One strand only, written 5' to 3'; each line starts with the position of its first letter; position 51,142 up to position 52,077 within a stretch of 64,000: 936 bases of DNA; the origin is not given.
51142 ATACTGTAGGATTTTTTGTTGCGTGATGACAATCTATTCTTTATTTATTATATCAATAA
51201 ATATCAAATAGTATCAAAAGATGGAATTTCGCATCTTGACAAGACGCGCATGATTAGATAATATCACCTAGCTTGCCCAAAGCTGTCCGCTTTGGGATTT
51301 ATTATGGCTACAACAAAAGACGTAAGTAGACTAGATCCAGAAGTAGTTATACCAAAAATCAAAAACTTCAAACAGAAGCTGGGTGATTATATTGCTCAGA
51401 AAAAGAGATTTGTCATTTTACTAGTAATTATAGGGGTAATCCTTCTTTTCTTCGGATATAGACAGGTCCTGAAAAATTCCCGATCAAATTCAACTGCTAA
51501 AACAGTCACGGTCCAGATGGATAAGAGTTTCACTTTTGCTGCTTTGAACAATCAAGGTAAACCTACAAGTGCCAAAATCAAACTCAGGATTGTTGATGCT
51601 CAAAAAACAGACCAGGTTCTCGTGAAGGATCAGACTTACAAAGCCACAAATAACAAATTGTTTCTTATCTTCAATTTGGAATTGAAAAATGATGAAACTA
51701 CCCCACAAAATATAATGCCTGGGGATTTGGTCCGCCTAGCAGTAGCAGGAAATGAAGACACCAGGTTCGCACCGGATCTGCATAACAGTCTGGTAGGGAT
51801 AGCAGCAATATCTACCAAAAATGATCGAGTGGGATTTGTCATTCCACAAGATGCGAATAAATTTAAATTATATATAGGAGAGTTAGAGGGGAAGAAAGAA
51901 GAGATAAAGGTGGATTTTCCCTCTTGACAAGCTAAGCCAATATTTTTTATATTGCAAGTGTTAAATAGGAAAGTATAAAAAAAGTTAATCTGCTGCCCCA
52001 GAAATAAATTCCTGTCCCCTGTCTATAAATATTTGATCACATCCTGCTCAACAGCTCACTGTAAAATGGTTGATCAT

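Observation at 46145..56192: Paralogous family of secreted proteins built from ~88-aa repeats saturated with N-x-S/T sequons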

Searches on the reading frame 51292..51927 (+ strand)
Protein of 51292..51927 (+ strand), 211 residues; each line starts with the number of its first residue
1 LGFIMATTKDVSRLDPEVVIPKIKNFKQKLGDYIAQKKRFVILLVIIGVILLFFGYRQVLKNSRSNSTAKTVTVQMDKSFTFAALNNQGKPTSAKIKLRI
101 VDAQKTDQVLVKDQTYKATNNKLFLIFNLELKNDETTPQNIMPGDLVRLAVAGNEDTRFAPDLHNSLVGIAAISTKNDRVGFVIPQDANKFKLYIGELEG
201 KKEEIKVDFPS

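Call 3: search_protein_families(library=pfam, proteins=[window:51292-51927:+], max_evalue=0.1)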
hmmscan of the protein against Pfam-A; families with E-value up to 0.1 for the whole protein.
window:51292-51927:+ (211 aa): 3 families
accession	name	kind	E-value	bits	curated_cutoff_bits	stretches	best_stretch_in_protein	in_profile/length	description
PF11381.13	DUF3185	-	0.014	15.8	25.3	1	42-73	5-34/59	Protein of unknown function (DUF3185)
PF16118.10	DUF4834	-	0.044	15.1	27.8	0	40-104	10-74/99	Domain of unknown function (DUF4834)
PF11611.13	DUF4352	-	0.061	14.1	25.9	0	110-197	23-115/122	Domain of unknown function (DUF4352)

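Call 4: search_protein_families(library=ncbifam, proteins=[window:51292-51927:+], max_evalue=0.1)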
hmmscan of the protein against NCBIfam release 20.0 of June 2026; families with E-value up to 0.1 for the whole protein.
window:51292-51927:+ (211 aa): 1 family
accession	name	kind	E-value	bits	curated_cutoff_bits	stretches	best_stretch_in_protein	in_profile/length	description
TIGR02223.1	ftsN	equivalog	0.066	12.7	107.65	1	43-120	29-106/299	cell division protein FtsN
